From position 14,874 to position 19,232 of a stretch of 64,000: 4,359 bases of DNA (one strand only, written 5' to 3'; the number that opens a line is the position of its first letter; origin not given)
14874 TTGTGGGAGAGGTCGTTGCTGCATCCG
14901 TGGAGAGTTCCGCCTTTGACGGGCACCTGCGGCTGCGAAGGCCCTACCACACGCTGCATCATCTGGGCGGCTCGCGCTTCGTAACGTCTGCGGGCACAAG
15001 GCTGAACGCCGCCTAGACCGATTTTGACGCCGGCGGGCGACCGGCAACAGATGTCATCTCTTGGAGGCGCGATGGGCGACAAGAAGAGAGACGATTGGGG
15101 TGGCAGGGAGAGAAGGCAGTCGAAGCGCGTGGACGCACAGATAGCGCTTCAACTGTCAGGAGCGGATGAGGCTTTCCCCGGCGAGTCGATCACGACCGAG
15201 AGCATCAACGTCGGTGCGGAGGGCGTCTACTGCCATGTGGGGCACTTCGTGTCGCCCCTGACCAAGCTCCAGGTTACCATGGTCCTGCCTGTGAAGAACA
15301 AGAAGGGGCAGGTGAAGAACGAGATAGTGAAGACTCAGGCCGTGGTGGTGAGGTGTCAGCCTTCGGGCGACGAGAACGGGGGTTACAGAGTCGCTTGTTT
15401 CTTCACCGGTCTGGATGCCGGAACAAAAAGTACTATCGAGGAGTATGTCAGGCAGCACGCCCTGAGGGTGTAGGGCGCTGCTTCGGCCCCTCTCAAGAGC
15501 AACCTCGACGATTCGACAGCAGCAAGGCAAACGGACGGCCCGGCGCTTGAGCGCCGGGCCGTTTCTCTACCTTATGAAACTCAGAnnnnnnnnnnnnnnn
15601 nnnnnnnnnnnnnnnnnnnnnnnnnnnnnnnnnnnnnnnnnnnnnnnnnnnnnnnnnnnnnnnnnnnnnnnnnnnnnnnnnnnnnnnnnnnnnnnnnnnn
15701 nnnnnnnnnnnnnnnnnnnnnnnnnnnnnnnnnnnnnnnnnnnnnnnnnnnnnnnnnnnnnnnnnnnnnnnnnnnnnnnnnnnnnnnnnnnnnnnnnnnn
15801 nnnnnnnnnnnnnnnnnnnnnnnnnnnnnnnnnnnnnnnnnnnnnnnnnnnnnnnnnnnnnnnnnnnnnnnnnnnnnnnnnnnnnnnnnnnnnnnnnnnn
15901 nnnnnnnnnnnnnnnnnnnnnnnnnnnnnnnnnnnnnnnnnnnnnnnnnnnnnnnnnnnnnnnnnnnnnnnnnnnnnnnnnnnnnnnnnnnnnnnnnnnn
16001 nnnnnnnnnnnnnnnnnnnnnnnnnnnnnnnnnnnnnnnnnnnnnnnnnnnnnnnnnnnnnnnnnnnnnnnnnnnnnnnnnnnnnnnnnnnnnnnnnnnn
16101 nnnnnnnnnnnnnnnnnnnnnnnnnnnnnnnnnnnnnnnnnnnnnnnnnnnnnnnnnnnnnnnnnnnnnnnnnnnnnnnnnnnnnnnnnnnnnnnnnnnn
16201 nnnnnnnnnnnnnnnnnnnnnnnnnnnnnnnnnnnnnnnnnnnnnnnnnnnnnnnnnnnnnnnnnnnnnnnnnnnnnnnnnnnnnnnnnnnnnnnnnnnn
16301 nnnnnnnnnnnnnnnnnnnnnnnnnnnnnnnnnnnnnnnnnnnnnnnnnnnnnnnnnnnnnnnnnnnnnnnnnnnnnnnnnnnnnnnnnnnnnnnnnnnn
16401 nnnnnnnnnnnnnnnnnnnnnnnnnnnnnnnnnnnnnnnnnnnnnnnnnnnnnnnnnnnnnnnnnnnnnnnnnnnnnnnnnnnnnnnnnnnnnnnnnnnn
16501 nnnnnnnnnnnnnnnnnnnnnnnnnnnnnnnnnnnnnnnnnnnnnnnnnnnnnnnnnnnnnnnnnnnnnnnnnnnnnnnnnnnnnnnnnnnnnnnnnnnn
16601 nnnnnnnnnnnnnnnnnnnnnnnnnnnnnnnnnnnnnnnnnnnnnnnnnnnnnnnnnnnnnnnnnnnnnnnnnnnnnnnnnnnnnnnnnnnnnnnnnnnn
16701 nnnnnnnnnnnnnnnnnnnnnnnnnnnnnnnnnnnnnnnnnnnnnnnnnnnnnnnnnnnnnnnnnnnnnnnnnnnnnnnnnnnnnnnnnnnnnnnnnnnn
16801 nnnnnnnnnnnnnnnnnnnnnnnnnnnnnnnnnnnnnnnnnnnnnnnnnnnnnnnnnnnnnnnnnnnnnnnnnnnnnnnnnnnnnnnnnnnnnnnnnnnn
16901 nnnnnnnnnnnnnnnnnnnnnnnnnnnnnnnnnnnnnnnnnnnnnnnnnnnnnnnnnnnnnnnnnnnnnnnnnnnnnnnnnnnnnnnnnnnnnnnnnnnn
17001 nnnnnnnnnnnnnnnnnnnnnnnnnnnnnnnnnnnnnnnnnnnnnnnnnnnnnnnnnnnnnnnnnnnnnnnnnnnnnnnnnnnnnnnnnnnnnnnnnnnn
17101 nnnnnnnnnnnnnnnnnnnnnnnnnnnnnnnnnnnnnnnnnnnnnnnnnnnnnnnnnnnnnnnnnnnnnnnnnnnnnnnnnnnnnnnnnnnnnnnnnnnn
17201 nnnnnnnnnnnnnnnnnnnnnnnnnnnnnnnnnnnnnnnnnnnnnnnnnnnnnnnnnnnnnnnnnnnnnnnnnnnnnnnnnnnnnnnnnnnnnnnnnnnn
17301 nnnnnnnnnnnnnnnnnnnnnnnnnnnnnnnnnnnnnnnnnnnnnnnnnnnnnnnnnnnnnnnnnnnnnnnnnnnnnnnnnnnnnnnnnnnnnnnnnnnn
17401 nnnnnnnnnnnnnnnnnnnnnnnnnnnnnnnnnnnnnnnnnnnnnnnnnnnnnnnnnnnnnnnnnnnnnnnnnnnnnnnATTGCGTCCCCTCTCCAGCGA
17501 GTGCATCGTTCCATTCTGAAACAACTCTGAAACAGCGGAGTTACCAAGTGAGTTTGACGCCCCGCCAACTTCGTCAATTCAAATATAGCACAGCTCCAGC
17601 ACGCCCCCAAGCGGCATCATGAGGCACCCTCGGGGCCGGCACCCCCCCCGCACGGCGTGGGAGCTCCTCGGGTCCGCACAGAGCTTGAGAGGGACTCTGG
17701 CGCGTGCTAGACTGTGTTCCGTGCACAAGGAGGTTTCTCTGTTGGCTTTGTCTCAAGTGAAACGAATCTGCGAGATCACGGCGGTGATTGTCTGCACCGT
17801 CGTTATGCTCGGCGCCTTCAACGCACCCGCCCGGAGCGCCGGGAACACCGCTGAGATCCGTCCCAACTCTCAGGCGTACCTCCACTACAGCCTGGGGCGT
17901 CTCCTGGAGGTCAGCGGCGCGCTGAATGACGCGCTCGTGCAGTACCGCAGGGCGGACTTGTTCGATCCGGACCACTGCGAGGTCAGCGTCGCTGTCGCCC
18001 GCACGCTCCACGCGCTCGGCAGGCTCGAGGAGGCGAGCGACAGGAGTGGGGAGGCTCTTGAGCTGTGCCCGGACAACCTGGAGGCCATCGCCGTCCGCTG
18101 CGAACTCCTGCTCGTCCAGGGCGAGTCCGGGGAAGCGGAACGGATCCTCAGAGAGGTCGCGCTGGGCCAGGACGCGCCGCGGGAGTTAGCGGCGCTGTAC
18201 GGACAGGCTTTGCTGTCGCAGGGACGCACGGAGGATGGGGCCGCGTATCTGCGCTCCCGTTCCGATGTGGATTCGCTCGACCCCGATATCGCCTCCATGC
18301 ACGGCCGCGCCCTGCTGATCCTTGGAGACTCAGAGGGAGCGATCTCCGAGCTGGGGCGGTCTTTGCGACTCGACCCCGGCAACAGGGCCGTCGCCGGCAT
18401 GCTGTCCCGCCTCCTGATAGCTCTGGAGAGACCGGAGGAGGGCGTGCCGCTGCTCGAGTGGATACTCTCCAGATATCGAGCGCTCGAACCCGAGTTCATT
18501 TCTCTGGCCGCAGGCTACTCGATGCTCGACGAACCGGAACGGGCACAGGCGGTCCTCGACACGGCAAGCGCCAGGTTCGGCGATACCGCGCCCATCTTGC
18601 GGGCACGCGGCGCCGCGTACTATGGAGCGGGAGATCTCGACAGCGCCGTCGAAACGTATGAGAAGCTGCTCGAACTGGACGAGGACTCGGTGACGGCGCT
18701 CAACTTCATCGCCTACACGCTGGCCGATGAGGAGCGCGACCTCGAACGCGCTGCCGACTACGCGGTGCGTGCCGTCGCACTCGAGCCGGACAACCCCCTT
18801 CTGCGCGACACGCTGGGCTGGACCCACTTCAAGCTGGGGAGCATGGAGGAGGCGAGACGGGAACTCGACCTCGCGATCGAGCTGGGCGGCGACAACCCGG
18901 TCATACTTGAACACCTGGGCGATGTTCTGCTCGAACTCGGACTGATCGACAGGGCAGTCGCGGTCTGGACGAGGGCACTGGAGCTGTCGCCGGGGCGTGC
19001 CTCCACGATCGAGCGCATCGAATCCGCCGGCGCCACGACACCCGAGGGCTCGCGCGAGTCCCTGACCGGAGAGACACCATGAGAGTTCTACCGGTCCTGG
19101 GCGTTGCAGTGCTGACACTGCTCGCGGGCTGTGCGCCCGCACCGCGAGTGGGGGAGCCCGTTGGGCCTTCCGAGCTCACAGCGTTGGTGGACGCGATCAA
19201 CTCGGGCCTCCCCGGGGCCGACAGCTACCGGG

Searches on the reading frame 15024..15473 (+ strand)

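Call 36: search_protein_families(library=pfam, proteins=[window:15024-15473:+], max_evalue=0.0001)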
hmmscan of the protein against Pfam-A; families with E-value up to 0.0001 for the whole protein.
window:15024-15473:+ (149 aa): 1 family
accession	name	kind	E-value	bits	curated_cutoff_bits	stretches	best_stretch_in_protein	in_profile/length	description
PF07238.19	PilZ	-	1.3e-07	32.3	22.5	1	29-144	1-102/102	PilZ domain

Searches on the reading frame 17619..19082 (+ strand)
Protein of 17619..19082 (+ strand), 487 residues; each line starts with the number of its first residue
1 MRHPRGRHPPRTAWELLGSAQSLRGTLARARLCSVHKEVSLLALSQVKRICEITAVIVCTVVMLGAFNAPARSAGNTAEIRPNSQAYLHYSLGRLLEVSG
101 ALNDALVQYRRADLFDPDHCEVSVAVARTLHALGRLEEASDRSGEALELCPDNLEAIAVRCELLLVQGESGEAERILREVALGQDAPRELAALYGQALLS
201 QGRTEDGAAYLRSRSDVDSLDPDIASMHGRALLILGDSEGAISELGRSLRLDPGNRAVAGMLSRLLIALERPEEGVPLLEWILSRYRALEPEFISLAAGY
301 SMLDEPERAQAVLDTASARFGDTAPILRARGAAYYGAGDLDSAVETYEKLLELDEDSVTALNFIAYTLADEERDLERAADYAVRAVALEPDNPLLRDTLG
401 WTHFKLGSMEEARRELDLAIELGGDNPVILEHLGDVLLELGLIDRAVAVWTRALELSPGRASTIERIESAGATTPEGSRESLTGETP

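Call 36: search_protein_families(library=pfam, proteins=[window:17619-19082:+], max_evalue=0.0001)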
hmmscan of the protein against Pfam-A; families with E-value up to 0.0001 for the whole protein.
window:17619-19082:+ (487 aa): 16 families
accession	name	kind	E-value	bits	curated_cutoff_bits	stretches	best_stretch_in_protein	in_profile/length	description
PF07719.23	TPR_2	-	1.8e-26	90.4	27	1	326-356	3-33/34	Tetratricopeptide repeat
PF14559.12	TPR_19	-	3.1e-26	91.9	25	1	371-427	3-59/68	Tetratricopeptide repeat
PF13428.12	TPR_14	-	9.7e-25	85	23.5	0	326-365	3-42/44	Tetratricopeptide repeat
PF13414.12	TPR_11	-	1.4e-22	79.5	26.8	0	331-365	1-35/42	TPR repeat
PF13181.12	TPR_8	-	5.7e-21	73.3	25.7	0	331-356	8-33/34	Tetratricopeptide repeat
PF00515.34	TPR_1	-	2.4e-17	62.4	27.8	0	327-356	4-33/34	Tetratricopeptide repeat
PF13432.12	TPR_16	-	1.1e-16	61.3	32.7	0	329-393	2-65/65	Tetratricopeptide repeat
PF13431.12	TPR_17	-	1.1e-13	50.7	24.4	0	384-413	4-33/34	Tetratricopeptide repeat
PF23914.1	TPR_CcmH_CycH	-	5.2e-11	43.1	42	0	337-415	63-143/158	Cytochrome c-type biogenesis protein H TPR domain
PF13424.12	TPR_12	-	1e-10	42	30.1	0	296-355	9-76/77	Tetratricopeptide repeat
PF13371.12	TPR_9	-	4.4e-10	39.9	35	1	371-428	7-64/73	Tetratricopeptide repeat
PF12895.13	ANAPC3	-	3e-08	34.3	27.2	0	339-416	4-79/82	Anaphase-promoting complex, cyclosome, subunit 3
PF07721.20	TPR_4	-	2.5e-07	31.1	27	0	159-179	6-26/26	Tetratricopeptide repeat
PF13174.12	TPR_6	-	3.5e-07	30.9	26.3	0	331-354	7-30/33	Tetratricopeptide repeat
PF17874.7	TPR_MalT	-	1.8e-06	27.9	45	0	87-180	81-187/336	MalT-like TPR region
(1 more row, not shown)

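Call 65: search_protein_families(library=ncbifam, proteins=[window:17619-19082:+], max_evalue=0.0001)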
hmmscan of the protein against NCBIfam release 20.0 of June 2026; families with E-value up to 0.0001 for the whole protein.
window:17619-19082:+ (487 aa): 10 families
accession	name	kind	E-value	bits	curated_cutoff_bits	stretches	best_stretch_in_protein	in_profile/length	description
TIGR02917.1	PEP_TPR_lipo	equivalog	1.7e-36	125.5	312.2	3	294-449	740-893/899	XrtA/PEP-CTERM system TPR-repeat protein PrsT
NF040959.1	MamA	equivalog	5e-22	78.3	200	2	324-460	37-172/204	magnetosome protein MamA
TIGR02521.1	type_IV_pilW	equivalog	2.6e-14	53.4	154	1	330-464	37-172/234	type IV pilus biogenesis/stability protein PilW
NF033762.1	social_mot_Tgl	equivalog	6.7e-13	48.5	225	1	84-180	29-126/252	social motility TPR repeat lipoprotein Tgl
NF052415.1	T3SS_chap_SctY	equivalog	3.6e-11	43.5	70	0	147-213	33-102/106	type III secretion apparatus assembly chaperone SctY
TIGR02552.1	LcrH_SycD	equivalog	1.3e-10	41.1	104.8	0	333-427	27-120/136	SycD/LcrH family type III secretion system chaperone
NF033920.0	C39_PA2778_fam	equivalog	2.5e-09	36.9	150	1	298-390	164-255/255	PA2778 family cysteine peptidase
TIGR03939.1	PGA_TPR_OMP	equivalog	4.1e-07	28.6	366.65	0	116-199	391-472/800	poly-beta-1,6 N-acetyl-D-glucosamine export porin PgaA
NF002725.1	PRK02603.1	equivalog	9.8e-07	28.9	143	0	322-392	70-153/173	photosystem I assembly protein Ycf3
NF033758.1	gliding_GltE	equivalog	5.1e-06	25.7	225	0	310-425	140-254/411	adventurous gliding motility TPR repeat lipoprotein GltE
